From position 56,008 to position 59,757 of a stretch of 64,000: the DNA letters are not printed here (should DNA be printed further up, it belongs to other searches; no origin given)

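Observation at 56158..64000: Giant acidic TPR-like ORF (>2600 aa) missing from the ORF track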

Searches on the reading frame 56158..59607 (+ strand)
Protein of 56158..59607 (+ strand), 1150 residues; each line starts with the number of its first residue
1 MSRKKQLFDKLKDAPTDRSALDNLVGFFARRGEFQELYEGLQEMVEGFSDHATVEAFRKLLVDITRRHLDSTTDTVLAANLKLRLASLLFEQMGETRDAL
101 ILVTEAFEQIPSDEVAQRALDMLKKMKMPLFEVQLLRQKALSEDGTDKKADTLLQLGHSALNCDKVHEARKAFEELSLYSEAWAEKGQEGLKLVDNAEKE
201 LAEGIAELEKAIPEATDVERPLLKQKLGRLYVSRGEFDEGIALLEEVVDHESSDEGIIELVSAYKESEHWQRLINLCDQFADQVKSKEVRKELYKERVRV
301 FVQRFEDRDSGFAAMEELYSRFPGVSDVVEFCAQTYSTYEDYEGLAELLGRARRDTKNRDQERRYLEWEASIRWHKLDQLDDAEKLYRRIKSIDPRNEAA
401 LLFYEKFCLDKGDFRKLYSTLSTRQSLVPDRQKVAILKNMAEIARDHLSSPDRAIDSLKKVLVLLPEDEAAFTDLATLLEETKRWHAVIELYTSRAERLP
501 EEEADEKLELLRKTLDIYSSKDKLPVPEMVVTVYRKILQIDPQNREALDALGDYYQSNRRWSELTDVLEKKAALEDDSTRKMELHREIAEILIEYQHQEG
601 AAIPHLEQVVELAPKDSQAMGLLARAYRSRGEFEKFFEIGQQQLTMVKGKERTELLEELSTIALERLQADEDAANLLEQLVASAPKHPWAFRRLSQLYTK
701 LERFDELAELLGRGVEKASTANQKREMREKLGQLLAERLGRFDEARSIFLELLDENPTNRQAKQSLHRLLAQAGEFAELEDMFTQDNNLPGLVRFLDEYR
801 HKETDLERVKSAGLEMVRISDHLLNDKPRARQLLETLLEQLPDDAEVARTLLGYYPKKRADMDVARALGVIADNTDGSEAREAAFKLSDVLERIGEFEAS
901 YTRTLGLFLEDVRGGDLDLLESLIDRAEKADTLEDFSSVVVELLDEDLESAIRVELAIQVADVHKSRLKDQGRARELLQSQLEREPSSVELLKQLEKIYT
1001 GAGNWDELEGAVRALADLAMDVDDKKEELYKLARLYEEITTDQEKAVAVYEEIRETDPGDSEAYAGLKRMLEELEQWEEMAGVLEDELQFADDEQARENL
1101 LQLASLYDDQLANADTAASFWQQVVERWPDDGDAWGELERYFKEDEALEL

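Call 70: predict_structure(alignment_id=A1)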
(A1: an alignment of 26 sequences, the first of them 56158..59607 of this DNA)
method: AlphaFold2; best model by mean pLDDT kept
length: 1150 residues; sequences in the alignment: 26
mean_pLDDT: 87.4   pTM: 0.41
mean pLDDT of the five models: 87.4, 84.9, 84.6, 82.9, 82.3
residues with pLDDT >= 90: 448; 70-90: 686; 50-70: 15; < 50: 1
segments of 3 or more residues with pLDDT < 50: none
pLDDT, mean of each block of 10 residues (from residue 1): 82 83 82 79 83 83 83 78 87 77 76 77 82 84 78 92 89 92 91 93 91 86 90 89 88 80 86 87 79 89 87 92 87 86 93 89 91 90 93 88 92 92 89 91 92 93 90 92 89 88 87 89 77 88 86 87 87 85 89 83 85 81 82 83 81 88 83 88 83 88 87 83 85 86 87 84 87 87 87 90 88 92 90 92 92 88 93 90 92 93 92 88 93 91 87 92 91 93 91 93 90 92 92 91 92 90 92 91 89 88 91 87 90 86 67
secondary structure, 60 per line:
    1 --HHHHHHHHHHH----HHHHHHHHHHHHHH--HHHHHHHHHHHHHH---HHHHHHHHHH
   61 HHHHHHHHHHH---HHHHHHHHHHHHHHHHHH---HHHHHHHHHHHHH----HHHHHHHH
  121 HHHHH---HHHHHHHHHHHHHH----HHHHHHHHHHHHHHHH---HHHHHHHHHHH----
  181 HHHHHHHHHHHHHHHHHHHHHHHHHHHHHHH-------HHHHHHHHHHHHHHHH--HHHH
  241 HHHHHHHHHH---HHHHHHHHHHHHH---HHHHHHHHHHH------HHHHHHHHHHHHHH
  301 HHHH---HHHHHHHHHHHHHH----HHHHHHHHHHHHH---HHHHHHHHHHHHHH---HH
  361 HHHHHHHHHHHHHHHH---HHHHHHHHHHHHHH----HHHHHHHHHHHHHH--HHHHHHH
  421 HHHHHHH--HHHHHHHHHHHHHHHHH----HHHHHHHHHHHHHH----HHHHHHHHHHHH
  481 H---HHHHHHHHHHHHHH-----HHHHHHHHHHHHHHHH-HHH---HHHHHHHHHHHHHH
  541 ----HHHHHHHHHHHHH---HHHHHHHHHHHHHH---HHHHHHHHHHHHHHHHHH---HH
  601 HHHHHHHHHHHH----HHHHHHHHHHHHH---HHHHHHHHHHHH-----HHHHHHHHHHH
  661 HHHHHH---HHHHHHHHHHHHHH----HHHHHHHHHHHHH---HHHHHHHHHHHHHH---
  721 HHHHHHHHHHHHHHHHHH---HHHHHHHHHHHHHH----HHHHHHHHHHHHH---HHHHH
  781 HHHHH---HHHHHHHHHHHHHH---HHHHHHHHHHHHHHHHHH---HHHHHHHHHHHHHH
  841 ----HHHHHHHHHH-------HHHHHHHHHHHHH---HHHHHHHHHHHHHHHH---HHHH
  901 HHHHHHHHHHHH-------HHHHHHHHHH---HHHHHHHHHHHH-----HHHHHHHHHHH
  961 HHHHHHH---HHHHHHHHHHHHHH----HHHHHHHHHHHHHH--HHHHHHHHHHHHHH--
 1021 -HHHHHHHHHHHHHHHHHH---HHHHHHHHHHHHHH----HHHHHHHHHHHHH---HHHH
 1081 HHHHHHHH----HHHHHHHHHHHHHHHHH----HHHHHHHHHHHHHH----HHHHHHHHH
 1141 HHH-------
elements in order (helices of 4 or more, strands of 3 or more residues): H3-13 H18-31 H34-47 H51-71 H75-92 H96-108 H113-125 H129-142 H147-162 H166-176 H181-211 H219-234 H237-250 H254-266 H270-280 H287-304 H308-321 H326-338 H342-355 H359-376 H380-393 H398-411 H414-427 H430-446 H451-464 H469-481 H485-498 H504-519 H527-540 H545-557 H561-574 H578-595 H599-612 H617-629 H633-644 H650-666 H670-683 H688-700 H704-717 H721-738 H742-755 H760-772 H776-785 H789-802 H806-823 H827-840 H845-854 H862-874 H878-893 H897-912 H920-929 H933-944 H950-967 H971-984 H989-1002 H1005-1018 H1022-1039 H1043-1056 H1061-1073 H1077-1088 H1093-1109 H1114-1127 H1132-1143

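Call 74: fold_search(model_id=the predicted structure, library=pdb)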
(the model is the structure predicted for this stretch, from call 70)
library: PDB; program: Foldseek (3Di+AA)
matches with E <= 10: 1591; with E <= 0.001: 411
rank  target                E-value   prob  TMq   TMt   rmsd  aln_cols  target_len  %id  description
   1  4buj_B                2.5e-17  1.00  0.13  0.12  52.9      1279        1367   12  Crystal structure of the S. cerevisiae Ski2-3-8 complex (released 2013-08-28)
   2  8fgw_D                3.2e-17  1.00  0.12  0.11  49.7      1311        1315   12  Human IFT-A complex structures provide molecular insights into ciliary transport (released 2023-02-22)
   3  8bbg_D                7.8e-17  1.00  0.12  0.11  48.7      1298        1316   13  Structure of the IFT-A complex; anterograde IFT-A train model (released 2022-12-21)
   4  7qdr_B                2.4e-16  1.00  0.15  0.15  46.0      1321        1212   13  Apo human SKI complex in the closed state (released 2022-02-02)
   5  4buj_F                8.2e-16  1.00  0.11  0.10  53.8      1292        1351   13  Crystal structure of the S. cerevisiae Ski2-3-8 complex (released 2013-08-28)
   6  7qdz_B                1.8e-15  1.00  0.15  0.15  46.2      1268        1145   14  80S-bound human SKI complex in the closed state (released 2022-02-09)
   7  9g8r_B                7.4e-15  1.00  0.15  0.15  43.9      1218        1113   12  human SKI7-SKI238 complex in the open state (released 2024-10-16)
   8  8hmd_C                3.4e-14  1.00  0.13  0.11  47.9      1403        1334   13  base module state 2 of Tetrahymena IFT-A (released 2023-06-14)
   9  7qds_B                7.6e-14  1.00  0.13  0.15  41.6      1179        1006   13  Apo human SKI complex in the open state (released 2022-02-02)
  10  9hvq_Q                9.0e-14  1.00  0.13  0.16  48.7      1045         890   13  Structure of the transcribing Pol II-DSIF-PAF-SPT6-RECQL5 complex (released 2025-07-16)
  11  9rtt_Q                1.2e-13  1.00  0.13  0.16  48.0      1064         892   14  Activated Elongation Complex with IWS1 and ELOF1 (released 2025-09-03)
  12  8q9t_E                2.2e-13  1.00  0.13  0.14  46.0      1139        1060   12  CryoEM structure of a S. Cerevisiae Ski238 complex bound to RNA (released 2023-11-29)
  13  8bda_E                3.5e-12  1.00  0.13  0.12  48.2      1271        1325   13  IFTA complex in anterograde intraflagellar transport trains (Chlamydomonas reinhardtii) (released 2023-01-11)
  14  7dkh_A                6.5e-12  1.00  0.11  0.14  44.8      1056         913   12  Crystal structure of the Ctr9/Paf1/Cdc73/Rtf1 quaternary complex (released 2021-11-24)
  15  9g8o_B                1.8e-11  1.00  0.13  0.15  42.7      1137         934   11  human 40S ribosome bound by a SKI238-exosome complex (released 2024-10-16)
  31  5nnp_A                2.0e-09  1.00  0.12  0.18  43.5       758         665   14  Structure of Naa15/Naa10 bound to HypK-THB (released 2017-06-14)
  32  5mc6_i                2.1e-09  1.00  0.11  0.10  55.7      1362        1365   12  Cryo-EM structure of a native ribosome-Ski2-Ski3-Ski8 complex from S. cerevisiae (released 2017-01-18)
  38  6bcx_A                4.5e-09  1.00  0.13  0.08  47.6      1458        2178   11  mTORC1 structure refined to 3.0 angstroms (released 2017-12-20)
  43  6bcu_A                9.3e-09  1.00  0.13  0.09  44.9      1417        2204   12  Cryo-EM structure of the activated RHEB-mTORC1 refined to 3.4 angstrom (released 2017-12-20)
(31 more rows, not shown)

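Call 99: search_protein_representatives(protein=window:56158-59607:+)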
Query: 1150 residues. Proteins with E-value up to 0.001 (for the whole library): 6556; up to 1e-10: 3291; up to 1e-30: 1253. The best 150 are listed.
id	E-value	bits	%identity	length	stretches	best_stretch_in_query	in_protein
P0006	0.0e+00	1644.4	36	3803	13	1-1148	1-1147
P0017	0.0e+00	1224.7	31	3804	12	1-1148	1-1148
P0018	0.0e+00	1118.4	33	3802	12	1-1149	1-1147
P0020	5.4e-227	773.3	27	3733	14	1-1148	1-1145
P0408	4.0e-223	760.5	28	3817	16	265-1146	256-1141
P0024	1.3e-217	742.2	28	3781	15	238-1145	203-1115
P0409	1.7e-217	741.9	28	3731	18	371-1146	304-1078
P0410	1.6e-211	722.0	26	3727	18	366-799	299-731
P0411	2.7e-200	684.9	27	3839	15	5-1142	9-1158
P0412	1.8e-198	678.8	27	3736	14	371-1146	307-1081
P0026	5.4e-197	674.0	28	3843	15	15-1135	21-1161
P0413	8.4e-195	666.7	59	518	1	305-819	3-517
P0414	7.8e-194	663.5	27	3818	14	10-1145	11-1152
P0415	2.9e-193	661.6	26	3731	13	263-1147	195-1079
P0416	2.8e-191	655.0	28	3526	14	346-1126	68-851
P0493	6.0e-142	491.7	26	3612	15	371-1086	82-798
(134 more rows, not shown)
